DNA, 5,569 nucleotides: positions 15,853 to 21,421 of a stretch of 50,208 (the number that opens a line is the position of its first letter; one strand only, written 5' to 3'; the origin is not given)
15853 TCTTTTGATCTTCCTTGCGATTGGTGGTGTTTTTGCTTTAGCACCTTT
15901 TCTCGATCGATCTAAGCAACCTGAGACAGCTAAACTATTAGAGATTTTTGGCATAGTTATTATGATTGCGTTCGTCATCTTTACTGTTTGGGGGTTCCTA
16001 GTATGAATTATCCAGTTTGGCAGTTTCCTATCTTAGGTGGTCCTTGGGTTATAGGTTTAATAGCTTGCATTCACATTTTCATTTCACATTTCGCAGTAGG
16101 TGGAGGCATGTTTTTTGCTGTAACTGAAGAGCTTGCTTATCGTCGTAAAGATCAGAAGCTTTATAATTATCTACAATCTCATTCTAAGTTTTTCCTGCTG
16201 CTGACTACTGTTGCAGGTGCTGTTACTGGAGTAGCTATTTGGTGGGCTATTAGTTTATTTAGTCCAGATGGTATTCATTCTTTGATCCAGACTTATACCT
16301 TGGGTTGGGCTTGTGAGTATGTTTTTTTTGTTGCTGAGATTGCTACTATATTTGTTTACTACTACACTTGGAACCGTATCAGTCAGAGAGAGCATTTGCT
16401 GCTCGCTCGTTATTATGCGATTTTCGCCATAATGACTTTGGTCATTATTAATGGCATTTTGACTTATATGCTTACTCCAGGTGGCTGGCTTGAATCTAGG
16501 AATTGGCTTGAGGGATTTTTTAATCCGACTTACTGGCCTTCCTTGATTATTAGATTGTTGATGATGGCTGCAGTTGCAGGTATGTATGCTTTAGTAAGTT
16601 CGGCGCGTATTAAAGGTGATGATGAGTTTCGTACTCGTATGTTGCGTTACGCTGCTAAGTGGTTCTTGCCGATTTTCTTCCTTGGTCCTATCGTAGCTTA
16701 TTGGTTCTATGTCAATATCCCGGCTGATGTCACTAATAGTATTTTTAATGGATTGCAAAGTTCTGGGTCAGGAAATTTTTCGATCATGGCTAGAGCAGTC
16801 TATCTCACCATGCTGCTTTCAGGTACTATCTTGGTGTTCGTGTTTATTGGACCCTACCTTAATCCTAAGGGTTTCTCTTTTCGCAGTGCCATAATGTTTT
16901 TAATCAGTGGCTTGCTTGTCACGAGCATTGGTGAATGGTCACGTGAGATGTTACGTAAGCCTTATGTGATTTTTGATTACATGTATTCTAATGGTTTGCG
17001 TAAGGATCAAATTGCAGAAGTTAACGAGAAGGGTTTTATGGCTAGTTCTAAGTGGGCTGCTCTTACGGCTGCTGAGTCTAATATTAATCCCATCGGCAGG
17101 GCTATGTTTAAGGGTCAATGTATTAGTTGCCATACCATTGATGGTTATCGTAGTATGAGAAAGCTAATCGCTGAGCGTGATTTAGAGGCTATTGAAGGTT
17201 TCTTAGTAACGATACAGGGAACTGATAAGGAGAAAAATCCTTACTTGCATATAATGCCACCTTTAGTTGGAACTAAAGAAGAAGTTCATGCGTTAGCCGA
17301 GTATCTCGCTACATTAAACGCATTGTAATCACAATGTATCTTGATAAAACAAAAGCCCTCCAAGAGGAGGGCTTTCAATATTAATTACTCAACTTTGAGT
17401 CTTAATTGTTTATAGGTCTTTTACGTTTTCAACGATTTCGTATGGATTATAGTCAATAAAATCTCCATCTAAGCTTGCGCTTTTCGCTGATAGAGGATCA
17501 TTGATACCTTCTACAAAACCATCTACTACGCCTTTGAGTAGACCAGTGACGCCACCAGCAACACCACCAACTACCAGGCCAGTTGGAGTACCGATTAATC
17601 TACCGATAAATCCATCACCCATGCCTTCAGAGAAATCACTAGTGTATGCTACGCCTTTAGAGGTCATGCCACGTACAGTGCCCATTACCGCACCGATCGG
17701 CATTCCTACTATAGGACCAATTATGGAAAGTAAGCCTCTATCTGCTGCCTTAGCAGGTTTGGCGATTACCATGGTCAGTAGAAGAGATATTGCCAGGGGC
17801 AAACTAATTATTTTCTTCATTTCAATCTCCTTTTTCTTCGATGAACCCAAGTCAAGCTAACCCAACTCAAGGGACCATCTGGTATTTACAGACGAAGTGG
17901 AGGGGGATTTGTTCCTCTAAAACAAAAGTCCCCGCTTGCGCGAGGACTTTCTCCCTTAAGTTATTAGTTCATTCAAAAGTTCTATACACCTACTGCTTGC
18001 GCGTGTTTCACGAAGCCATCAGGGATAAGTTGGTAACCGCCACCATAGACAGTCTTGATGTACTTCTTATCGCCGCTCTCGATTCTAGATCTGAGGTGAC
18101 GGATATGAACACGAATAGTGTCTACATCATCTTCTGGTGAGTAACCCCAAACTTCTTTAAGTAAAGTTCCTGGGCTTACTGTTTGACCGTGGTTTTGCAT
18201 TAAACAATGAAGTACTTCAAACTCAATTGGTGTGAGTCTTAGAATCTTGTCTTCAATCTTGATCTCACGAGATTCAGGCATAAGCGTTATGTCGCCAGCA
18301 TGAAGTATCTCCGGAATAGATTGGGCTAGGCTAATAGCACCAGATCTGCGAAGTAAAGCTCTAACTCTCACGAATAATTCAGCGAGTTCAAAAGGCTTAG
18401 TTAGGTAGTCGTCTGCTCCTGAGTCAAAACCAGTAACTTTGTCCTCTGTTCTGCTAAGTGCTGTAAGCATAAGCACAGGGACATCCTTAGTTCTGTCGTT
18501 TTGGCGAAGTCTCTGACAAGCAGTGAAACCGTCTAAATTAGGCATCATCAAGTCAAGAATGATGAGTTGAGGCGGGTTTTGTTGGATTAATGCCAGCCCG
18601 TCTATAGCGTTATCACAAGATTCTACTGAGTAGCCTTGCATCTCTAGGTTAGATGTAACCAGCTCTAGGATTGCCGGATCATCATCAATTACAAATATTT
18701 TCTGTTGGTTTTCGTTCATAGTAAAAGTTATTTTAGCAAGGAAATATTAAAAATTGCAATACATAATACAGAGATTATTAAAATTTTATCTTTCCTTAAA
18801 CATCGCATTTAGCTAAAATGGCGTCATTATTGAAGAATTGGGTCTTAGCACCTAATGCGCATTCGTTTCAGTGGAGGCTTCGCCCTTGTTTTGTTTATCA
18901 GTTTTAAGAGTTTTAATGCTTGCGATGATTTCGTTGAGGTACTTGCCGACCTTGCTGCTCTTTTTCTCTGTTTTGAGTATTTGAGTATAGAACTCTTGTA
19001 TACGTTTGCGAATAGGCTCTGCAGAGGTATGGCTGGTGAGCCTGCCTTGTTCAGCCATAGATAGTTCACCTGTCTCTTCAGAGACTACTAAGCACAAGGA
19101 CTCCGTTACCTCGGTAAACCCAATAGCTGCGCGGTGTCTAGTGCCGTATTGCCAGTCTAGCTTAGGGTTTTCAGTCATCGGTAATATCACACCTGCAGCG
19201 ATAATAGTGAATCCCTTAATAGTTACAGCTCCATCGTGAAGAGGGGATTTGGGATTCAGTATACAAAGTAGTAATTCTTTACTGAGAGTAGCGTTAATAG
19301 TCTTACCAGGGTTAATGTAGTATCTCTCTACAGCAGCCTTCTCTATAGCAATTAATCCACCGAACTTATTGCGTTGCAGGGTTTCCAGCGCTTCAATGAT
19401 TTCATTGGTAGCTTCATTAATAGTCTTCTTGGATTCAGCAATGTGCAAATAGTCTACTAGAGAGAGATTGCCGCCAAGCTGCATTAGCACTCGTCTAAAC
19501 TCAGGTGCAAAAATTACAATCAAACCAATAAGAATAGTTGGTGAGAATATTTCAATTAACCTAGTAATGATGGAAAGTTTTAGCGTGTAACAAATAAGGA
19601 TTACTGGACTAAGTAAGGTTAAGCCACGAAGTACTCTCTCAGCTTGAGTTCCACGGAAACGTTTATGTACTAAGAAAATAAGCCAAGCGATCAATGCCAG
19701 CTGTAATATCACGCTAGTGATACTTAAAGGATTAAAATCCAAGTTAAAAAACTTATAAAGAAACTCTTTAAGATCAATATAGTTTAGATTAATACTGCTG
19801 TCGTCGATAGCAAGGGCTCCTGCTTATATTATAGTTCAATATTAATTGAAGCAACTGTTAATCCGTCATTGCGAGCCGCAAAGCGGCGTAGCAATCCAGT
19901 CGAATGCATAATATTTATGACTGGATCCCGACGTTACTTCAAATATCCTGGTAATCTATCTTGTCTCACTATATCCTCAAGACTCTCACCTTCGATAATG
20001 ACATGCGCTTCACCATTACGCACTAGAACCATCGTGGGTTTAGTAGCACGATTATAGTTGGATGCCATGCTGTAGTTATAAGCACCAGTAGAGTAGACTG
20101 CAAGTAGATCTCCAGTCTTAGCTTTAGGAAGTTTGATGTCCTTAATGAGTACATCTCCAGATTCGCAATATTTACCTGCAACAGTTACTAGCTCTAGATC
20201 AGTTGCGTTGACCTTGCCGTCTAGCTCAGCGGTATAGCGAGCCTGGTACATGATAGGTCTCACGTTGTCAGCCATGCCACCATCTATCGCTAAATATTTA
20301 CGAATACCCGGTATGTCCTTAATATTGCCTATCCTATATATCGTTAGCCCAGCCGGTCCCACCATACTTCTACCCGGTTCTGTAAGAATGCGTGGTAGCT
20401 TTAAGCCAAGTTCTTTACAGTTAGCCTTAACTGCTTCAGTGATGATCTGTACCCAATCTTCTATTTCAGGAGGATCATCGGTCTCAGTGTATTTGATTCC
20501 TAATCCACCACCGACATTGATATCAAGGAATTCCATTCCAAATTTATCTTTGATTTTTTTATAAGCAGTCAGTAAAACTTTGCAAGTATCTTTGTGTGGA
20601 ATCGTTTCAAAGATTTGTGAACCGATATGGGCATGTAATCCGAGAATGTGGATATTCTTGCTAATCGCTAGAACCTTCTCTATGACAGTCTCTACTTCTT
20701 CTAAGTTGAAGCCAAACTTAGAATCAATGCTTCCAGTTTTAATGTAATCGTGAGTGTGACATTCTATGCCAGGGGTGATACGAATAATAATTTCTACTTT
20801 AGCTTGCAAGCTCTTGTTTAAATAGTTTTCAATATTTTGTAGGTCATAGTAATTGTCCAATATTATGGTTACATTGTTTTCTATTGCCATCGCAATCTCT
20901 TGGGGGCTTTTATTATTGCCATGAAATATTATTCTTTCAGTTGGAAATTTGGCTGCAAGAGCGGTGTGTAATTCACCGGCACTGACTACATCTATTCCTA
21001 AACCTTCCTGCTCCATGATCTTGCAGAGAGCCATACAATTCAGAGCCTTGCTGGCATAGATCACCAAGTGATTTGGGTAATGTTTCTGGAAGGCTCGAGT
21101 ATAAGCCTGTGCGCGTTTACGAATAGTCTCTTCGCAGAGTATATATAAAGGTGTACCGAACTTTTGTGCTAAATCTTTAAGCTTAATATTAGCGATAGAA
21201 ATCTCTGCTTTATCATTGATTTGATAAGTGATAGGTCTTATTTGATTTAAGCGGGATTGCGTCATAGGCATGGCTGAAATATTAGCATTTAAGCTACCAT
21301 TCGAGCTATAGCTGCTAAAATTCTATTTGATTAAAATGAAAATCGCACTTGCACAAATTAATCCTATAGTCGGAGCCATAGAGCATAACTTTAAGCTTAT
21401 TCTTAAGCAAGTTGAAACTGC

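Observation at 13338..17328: Rieske/b6-type cytochrome b module sandwiched between two CydA-like membrane proteins, one fused to a haem-c domain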

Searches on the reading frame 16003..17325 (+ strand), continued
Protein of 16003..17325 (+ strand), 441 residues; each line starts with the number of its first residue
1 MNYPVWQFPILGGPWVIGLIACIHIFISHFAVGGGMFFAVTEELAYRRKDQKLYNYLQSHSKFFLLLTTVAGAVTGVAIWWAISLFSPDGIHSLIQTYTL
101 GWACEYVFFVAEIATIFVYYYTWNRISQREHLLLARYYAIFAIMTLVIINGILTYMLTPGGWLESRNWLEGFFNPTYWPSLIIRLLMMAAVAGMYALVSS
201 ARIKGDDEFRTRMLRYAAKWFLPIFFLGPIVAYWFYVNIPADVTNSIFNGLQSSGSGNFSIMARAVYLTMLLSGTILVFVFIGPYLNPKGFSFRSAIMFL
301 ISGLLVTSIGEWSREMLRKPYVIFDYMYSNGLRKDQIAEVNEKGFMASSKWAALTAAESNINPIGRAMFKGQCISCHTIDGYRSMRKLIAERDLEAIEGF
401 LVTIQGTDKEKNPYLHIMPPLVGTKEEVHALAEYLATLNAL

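Call 33: predict_structure(alignment_id=A2)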
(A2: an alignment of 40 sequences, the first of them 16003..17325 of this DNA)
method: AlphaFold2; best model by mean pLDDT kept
length: 441 residues; sequences in the alignment: 40
mean_pLDDT: 82.4   pTM: 0.77
mean pLDDT of the five models: 82.4, 81.2, 79.4, 79.1, 77.9
residues with pLDDT >= 90: 148; 70-90: 227; 50-70: 55; < 50: 11
segments of 3 or more residues with pLDDT < 50: 250-258
pLDDT, mean of each block of 10 residues (from residue 1): 53 75 82 91 97 93 85 81 71 65 83 92 95 96 91 76 78 90 92 91 93 94 90 88 63 45 70 80 89 90 81 70 71 83 88 79 87 77 81 91 85 76 94 87 46
secondary structure, 60 per line:
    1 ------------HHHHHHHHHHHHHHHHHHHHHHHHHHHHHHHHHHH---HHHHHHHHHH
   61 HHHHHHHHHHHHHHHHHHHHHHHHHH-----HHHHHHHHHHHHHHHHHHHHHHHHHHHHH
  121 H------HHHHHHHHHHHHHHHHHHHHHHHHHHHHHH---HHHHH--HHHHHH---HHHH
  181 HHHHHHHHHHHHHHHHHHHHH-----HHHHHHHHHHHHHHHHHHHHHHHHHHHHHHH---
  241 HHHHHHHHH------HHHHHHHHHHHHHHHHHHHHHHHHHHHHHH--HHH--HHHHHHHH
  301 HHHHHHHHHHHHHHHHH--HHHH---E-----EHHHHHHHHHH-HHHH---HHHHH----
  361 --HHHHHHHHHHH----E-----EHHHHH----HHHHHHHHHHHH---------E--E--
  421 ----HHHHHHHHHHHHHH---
elements in order: H13-47 H51-86 H92-121 H128-157 H161-165 H168-173 H177-201 H207-237 H241-249 H256-285 H293-317 H320-323 H334-343 H345-348 H352-356 H363-373 H385-389 H394-405 H425-438

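Call 37: fold_search(model_id=the predicted structure, library=pdb)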
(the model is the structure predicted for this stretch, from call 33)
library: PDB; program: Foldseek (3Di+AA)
matches with E <= 10: 210; with E <= 0.001: 6
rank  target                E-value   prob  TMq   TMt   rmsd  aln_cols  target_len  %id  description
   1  5doq_A                8.5e-05  1.00  0.57  0.59   6.0       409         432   17  The structure of bd oxidase from Geobacillus thermodenitrificans (released 2016-05-04)
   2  9r2g_A                1.2e-04  1.00  0.56  0.64   4.8       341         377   16  Cytochrome bd II oxidase qOR-2 type from Mycobacterium smegmatis (released 2026-03-04)
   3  7oy2_C                2.4e-04  1.00  0.53  0.52  11.6       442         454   14  High resolution structure of cytochrome bd-II oxidase from E. coli (released 2021-12-15)
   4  6rx4_A                3.3e-04  1.00  0.50  0.47   9.0       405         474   13  THE STRUCTURE OF BD OXIDASE FROM ESCHERICHIA COLI (released 2019-11-20)
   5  6rko_A                3.3e-04  1.00  0.53  0.53   8.2       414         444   14  Cryo-EM structure of the E. coli cytochrome bd-I oxidase at 2.68 A resolution (released 2019-10-16)
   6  8b4o_A                4.8e-04  1.00  0.50  0.50   7.2       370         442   14  Cryo-EM structure of cytochrome bd oxidase from C. glutamicum (released 2022-12-28)
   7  9fka_A                1.1e-03  1.00  0.56  0.54   4.8       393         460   12  Cryo-EM structure of the reduced cytochrome bd oxidase from M. tuberculosis (released 2025-02-12)
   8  7d5i_A                1.4e-03  1.00  0.51  0.51   5.3       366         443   13  Structure of Mycobacterium smegmatis bd complex in the apo-form. (released 2021-06-23)
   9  9r2g_D                3.0e-03  1.00  0.51  0.66   4.5       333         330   13  Cytochrome bd II oxidase qOR-2 type from Mycobacterium smegmatis (released 2026-03-04)
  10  7nkz_A                4.4e-03  1.00  0.51  0.49   6.3       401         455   12  Cryo-EM structure of the cytochrome bd oxidase from M. tuberculosis at 2.5 A resolution (released 2021-09-22)
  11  5doq_B                1.1e-02  1.00  0.47  0.60   8.4       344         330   14  The structure of bd oxidase from Geobacillus thermodenitrificans (released 2016-05-04)
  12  7ose_B                6.0e-02  1.00  0.40  0.46   8.1       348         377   13  cytochrome bd-II type oxidase with bound aurachin D (released 2021-11-17)
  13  6rx4_B                6.5e-02  1.00  0.43  0.49   7.0       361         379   15  THE STRUCTURE OF BD OXIDASE FROM ESCHERICHIA COLI (released 2019-11-20)
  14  7oy2_B                7.0e-02  1.00  0.42  0.47   7.7       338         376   13  High resolution structure of cytochrome bd-II oxidase from E. coli (released 2021-12-15)
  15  6lod_C                9.3e-02  0.99  0.37  0.36   9.2       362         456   13  Cryo-EM structure of the air-oxidized photosynthetic alternative complex III from Roseiflexus castenholzii (released 2020-11-04)
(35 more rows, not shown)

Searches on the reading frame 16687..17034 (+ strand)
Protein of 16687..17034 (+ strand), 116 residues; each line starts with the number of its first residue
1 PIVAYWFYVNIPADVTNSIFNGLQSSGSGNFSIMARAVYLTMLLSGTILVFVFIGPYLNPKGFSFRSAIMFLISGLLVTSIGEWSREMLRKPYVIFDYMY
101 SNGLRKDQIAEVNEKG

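Call 72: search_protein_families(library=pfam, proteins=[window:16687-17034:+], max_evalue=10)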
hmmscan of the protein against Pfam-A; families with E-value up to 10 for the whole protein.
seq(116 aa): 2 families
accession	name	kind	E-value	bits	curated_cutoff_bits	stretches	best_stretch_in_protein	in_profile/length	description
PF01654.22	Cyt_bd_oxida_I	-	0.0016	17.5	26.2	1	31-100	316-375/418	Cytochrome bd terminal oxidase subunit I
PF23000.2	ChitinSynthase_IV_N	-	0.13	11.6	23.5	1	16-85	148-218/390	Chitin synthase N-terminal putative transporter domain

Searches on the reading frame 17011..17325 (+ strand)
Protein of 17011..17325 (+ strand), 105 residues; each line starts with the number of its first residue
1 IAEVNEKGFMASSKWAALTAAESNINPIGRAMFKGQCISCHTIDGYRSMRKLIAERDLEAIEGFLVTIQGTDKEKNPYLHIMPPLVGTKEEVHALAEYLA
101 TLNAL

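Call 66: search_solved_structures(query=window:17011-17325:+, max_evalue=10, show_alignments=2)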
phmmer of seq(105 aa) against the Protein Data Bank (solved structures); distinct sequences matched with E-value up to 10: 9.
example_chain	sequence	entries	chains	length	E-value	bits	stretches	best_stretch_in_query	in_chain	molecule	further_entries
6kq1_A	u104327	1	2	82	0.16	15.5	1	29-102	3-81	Cytochrome C biogenesis protein CcsA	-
2i8f_A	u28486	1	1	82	0.21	15.1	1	29-102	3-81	Cytochrome c-551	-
1cch_A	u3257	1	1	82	0.3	14.6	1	29-102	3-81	CYTOCHROME C551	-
6xkx_p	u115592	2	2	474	0.45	14.1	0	28-50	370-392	Cbb3-type cytochrome c oxidase subunit CcoP,Cytochrome c-type cyt cy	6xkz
1fi3_A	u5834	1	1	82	0.69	13.5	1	29-102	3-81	CYTOCHROME C-551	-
8hdd_B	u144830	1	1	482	0.76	13.3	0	18-45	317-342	Glucose dehydrogenase beta subunit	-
1cor_A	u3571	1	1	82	1.3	12.6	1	29-99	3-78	CYTOCHROME C551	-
6btm_A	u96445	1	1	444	1.4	12.5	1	15-47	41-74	Alternative Complex III subunit A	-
1raq_A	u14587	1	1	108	1.7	12.2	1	29-45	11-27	REP A2 ISO-1-CYTOCHROME C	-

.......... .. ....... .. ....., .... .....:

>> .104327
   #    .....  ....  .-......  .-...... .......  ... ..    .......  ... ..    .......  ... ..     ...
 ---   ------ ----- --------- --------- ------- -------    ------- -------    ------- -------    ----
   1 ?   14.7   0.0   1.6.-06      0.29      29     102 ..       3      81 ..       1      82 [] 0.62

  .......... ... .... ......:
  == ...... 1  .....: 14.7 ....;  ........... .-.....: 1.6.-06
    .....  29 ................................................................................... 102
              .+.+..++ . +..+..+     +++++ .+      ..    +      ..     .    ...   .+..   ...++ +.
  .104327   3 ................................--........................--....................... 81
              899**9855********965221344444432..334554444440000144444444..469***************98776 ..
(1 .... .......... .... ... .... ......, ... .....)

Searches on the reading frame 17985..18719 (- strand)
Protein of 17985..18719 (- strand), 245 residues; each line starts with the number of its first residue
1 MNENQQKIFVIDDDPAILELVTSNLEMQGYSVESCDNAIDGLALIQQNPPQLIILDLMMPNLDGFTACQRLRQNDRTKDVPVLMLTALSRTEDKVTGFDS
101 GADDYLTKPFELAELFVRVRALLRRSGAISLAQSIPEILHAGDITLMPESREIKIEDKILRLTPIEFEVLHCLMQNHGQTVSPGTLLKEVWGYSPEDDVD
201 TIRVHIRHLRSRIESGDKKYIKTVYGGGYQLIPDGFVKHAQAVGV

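Call 18: search_protein_families(library=pfam, proteins=[window:17985-18719:-], max_evalue=0.00001)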
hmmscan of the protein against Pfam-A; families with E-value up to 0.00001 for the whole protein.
window:17985-18719:- (245 aa): 2 families
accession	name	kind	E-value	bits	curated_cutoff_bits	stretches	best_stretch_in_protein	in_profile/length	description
PF00072.30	Response_reg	-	2.1e-30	105.6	30.2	1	8-119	1-110/111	Response regulator receiver domain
PF00486.34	Trans_reg_C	-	1.4e-23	83.2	26.2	1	160-231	4-77/77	Transcriptional regulatory protein, C terminal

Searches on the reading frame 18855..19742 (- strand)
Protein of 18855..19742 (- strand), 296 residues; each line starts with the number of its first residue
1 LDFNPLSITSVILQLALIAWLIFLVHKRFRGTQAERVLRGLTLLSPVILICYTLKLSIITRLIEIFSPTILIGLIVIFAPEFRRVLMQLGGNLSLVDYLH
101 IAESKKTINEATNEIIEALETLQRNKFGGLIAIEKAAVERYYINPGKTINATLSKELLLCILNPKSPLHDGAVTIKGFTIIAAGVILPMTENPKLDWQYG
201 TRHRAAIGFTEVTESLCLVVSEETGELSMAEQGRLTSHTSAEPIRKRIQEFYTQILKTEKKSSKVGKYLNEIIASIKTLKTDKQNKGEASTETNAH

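Call 19: search_protein_families(library=pfam, proteins=[window:18855-19742:-], max_evalue=0.00001)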
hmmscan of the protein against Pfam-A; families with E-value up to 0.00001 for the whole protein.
window:18855-19742:- (296 aa): 1 family
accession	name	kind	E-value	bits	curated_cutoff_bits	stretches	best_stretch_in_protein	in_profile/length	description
PF02457.21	DAC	-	3.8e-35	120.5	27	1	117-234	2-118/119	DisA bacterial checkpoint controller nucleotide-binding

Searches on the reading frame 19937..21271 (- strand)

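Call 19: search_protein_families(library=pfam, proteins=[window:19937-21271:-], max_evalue=0.00001)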
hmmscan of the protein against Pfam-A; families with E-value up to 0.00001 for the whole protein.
window:19937-21271:- (445 aa): 2 families
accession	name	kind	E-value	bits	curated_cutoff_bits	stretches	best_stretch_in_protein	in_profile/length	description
PF02784.22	Orn_Arg_deC_N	-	1.1e-57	195.7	23.4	1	57-304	7-246/247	Pyridoxal-dependent decarboxylase, pyridoxal binding domain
PF00278.28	Orn_DAP_Arg_deC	-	1.4e-16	61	23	1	306-396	6-95/95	Pyridoxal-dependent decarboxylase, C-terminal sheet domain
